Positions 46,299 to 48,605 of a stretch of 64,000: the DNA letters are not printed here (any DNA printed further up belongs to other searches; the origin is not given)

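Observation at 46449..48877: C39-like peptidase fused to POTRA and an Omp85-type barrel, co-transcribed with a small protein ending in GlyGly-TM-Lys: candidate uncharacterised C-terminal processing/sorting system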

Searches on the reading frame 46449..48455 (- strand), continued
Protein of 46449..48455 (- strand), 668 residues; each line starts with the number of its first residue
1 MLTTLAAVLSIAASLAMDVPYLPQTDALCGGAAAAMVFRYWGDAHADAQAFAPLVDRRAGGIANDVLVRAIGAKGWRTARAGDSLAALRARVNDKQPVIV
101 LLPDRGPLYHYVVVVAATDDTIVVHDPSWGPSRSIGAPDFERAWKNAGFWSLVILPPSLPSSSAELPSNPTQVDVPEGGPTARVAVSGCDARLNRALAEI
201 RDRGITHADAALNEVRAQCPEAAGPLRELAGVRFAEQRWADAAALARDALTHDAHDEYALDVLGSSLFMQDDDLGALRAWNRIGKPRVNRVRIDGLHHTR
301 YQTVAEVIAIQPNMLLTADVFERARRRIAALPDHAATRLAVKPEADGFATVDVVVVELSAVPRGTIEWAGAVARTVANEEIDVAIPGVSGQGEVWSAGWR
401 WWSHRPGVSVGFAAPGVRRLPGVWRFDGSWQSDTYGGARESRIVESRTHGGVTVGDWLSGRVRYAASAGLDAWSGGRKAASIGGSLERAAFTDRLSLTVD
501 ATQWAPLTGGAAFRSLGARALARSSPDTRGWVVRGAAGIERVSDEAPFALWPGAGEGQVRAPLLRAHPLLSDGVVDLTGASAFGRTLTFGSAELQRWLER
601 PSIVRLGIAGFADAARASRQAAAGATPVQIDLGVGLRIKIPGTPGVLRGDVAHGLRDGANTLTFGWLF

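Call 73: get_annotated_region(hit=H8, flank=7000)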
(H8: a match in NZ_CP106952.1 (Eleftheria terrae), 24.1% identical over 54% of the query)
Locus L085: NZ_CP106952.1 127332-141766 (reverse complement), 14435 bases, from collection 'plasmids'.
description: Eleftheria terrae strain P9846-PB plasmid unnamed1
organism: Eleftheria terrae (NCBI taxid 1597781)
taxonomy: Bacteria; Pseudomonadota; Betaproteobacteria; Burkholderiales; ; Eleftheria; Eleftheria terrae
host: -; source: soil sample,soil; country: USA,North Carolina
typing (MOB-suite, as given by PLSDB): non-mobilizable
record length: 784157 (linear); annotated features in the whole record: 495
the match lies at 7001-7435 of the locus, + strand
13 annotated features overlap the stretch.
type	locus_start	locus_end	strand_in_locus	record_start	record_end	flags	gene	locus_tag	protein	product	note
CDS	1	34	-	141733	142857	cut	-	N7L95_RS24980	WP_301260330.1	carotenoid 1,2-hydratase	-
CDS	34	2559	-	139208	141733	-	-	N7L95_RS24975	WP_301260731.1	ABC transporter permease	-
CDS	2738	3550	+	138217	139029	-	-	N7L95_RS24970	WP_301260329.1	GGDEF domain-containing protein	-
CDS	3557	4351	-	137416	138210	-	-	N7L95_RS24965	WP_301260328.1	MBL fold metallo-hydrolase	-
CDS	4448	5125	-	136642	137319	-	-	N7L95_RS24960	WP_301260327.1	ABC transporter ATP-binding protein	-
CDS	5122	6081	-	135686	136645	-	miaA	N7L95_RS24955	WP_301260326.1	tRNA (adenosine(37)-N6)-dimethylallyltransferase MiaA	GO:0006400 - tRNA modification [Evidence IEA]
CDS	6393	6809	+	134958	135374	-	-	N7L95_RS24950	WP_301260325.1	PA2779 family protein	-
CDS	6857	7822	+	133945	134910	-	-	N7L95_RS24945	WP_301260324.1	PA2778 family cysteine peptidase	-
CDS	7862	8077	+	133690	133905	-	-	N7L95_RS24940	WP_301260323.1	hypothetical protein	-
CDS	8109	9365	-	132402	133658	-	-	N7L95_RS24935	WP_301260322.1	pseudouridine synthase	-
CDS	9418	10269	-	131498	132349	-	-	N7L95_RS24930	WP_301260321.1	alpha/beta fold hydrolase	-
CDS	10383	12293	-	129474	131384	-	mutL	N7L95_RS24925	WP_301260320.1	DNA mismatch repair endonuclease MutL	GO:0006298 - mismatch repair [Evidence IEA]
CDS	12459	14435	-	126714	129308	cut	-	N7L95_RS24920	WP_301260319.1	di-heme oxidoredictase family protein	-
